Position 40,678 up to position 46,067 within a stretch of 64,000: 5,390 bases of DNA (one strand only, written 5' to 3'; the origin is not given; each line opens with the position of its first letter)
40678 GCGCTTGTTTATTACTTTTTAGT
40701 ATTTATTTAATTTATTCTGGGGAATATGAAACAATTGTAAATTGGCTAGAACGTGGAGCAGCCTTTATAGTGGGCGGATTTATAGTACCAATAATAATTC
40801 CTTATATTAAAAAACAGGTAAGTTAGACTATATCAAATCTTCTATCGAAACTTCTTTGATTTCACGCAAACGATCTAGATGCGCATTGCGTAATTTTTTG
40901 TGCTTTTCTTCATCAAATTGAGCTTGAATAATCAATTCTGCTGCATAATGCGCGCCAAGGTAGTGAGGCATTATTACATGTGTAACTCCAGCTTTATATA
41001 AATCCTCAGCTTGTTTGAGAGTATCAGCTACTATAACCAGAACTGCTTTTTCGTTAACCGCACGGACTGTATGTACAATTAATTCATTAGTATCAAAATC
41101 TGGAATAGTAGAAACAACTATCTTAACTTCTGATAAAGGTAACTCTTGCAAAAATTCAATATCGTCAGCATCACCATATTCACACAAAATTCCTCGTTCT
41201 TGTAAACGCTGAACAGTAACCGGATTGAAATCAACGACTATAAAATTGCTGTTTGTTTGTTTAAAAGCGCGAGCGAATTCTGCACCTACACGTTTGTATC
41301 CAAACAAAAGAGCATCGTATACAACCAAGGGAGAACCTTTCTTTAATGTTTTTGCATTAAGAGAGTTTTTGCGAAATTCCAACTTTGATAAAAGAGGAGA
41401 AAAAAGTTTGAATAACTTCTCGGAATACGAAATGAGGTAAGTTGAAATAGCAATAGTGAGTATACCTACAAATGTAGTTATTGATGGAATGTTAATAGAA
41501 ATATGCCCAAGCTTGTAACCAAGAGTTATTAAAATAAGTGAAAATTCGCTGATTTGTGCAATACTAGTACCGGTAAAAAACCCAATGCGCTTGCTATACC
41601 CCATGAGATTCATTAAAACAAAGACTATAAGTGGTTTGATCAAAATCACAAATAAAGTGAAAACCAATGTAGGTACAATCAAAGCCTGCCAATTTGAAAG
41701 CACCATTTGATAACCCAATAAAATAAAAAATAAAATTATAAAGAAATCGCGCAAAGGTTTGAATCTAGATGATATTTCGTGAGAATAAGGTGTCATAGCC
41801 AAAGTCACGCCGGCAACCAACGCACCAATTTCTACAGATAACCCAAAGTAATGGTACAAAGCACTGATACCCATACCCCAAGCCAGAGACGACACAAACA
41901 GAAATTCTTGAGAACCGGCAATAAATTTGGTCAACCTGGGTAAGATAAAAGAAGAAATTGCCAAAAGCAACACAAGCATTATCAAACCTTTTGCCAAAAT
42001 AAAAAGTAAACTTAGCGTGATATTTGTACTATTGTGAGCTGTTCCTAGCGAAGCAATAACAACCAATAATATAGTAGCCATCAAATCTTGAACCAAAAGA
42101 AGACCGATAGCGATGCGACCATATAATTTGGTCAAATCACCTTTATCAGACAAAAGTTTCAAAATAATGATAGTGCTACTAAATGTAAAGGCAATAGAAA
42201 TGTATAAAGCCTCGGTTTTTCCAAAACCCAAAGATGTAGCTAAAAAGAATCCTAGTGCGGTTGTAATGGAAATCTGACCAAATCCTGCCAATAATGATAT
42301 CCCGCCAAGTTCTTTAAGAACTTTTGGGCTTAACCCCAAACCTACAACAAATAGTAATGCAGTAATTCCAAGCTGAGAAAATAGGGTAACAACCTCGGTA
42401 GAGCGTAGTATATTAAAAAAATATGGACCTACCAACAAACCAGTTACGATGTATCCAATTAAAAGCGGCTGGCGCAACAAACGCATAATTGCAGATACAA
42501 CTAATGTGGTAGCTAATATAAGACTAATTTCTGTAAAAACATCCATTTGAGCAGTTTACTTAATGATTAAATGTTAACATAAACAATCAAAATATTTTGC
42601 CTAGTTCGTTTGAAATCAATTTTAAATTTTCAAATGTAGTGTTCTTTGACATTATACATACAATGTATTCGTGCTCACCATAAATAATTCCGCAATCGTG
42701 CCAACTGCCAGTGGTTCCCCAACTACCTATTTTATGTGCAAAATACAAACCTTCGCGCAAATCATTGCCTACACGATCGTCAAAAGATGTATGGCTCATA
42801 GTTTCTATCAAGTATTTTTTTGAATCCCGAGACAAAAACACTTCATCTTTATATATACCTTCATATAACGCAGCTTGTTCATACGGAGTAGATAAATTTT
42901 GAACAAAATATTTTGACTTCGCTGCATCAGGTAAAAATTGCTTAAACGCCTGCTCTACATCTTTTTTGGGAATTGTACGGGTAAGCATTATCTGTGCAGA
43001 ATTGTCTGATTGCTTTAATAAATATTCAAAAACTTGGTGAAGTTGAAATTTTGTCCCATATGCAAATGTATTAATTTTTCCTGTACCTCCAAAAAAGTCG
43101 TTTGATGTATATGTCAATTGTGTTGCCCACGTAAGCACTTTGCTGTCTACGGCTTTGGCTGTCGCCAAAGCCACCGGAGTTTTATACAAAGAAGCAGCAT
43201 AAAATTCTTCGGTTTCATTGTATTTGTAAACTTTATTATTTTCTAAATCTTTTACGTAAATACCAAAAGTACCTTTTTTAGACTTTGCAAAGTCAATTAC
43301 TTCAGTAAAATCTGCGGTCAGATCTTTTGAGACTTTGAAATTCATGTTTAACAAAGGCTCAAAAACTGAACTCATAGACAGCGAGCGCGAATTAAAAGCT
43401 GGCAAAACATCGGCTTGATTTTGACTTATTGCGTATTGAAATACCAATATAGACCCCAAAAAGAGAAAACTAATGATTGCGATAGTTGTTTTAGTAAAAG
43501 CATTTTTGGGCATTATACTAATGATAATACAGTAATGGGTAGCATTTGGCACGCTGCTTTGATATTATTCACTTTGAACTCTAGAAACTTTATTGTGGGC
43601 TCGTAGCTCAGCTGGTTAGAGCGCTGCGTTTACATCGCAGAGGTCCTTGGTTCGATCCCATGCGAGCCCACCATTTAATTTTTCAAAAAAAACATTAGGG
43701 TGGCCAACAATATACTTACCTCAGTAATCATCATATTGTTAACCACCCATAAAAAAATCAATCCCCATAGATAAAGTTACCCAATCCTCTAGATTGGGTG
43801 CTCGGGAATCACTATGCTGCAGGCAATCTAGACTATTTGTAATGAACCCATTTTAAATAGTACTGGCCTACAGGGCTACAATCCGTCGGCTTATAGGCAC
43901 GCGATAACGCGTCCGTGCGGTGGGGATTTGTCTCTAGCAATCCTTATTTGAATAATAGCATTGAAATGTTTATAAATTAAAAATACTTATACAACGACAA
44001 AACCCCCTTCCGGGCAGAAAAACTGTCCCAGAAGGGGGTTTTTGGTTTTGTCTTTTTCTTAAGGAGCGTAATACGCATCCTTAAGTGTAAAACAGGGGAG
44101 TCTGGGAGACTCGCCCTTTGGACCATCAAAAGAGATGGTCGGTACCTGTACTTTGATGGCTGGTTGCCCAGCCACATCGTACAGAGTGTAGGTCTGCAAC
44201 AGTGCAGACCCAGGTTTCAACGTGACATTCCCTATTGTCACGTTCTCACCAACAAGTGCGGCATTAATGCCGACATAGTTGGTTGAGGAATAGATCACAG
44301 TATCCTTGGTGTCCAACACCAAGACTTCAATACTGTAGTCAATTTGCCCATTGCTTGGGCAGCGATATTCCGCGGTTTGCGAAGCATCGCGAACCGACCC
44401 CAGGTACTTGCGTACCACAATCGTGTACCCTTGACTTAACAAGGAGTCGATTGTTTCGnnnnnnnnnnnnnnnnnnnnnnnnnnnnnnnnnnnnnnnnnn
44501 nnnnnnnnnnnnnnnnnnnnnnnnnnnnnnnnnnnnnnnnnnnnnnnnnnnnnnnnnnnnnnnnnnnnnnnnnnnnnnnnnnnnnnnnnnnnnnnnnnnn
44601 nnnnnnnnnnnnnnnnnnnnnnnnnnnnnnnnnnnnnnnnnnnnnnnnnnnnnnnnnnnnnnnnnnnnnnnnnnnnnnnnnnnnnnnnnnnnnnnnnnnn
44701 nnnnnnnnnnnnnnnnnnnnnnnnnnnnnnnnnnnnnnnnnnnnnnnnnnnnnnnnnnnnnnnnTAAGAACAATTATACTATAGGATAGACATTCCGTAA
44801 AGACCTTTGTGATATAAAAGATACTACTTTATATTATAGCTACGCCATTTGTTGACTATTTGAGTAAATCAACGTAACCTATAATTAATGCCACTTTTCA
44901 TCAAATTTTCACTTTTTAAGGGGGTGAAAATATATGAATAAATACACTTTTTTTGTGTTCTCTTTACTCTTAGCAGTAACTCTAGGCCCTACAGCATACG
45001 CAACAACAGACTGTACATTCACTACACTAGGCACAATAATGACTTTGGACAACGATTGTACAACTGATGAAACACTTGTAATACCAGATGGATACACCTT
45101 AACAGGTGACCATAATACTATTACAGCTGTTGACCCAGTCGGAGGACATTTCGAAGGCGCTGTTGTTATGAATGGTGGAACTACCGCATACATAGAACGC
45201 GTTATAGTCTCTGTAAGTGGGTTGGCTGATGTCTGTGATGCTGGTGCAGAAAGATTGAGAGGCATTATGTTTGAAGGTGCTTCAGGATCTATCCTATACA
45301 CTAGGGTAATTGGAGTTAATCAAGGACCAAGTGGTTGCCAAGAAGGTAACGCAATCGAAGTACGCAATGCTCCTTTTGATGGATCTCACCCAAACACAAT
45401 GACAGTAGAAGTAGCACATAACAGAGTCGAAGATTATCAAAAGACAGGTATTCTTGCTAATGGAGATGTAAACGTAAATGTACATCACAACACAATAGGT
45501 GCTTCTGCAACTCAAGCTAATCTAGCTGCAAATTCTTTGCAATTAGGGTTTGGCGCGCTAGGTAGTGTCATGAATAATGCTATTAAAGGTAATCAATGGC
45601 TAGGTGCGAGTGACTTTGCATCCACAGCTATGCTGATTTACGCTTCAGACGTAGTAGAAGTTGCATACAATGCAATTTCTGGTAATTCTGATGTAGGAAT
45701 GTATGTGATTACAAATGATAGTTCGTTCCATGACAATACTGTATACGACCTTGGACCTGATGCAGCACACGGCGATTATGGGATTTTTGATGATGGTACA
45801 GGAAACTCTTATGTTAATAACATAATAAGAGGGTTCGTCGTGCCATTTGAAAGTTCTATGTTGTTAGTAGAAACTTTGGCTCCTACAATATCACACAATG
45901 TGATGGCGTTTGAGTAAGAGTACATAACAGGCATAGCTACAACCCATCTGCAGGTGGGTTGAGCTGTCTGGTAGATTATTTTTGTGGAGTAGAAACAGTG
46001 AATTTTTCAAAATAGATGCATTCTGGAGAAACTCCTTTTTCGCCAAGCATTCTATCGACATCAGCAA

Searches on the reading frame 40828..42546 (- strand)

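Call 90: search_protein_families(library=pfam, proteins=[window:40828-42546:-], max_evalue=0.0001)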
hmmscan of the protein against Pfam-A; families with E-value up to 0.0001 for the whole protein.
window:40828-42546:- (572 aa): 2 families
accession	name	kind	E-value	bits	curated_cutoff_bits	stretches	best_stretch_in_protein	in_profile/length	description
PF00999.27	Na_H_Exchanger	-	2.3e-55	188.4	26.2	1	12-369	2-366/375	Sodium/hydrogen exchanger, transmembrane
PF02254.24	TrkA_N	-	2.7e-21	76.5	23.8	1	414-527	3-116/116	TrkA-N domain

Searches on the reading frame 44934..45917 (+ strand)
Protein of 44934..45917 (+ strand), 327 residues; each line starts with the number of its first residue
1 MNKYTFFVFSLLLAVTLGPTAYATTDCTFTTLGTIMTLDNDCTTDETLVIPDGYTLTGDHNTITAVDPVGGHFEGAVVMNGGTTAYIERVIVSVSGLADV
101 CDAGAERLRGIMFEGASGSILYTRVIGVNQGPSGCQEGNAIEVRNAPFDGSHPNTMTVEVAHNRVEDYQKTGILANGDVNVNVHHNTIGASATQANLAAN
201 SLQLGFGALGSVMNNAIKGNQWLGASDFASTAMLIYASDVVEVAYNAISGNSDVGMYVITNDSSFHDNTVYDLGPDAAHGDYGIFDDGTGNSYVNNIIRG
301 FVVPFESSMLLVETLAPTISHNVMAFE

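Call 90: search_protein_families(library=pfam, proteins=[window:44934-45917:+], max_evalue=0.0001)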
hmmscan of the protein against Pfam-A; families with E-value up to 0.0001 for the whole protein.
window:44934-45917:+ (327 aa): 1 family
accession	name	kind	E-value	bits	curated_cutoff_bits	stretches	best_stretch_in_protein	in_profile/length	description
PF13229.12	Beta_helix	-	2e-07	31.2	25.9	0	200-298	43-134/158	Right handed beta helix region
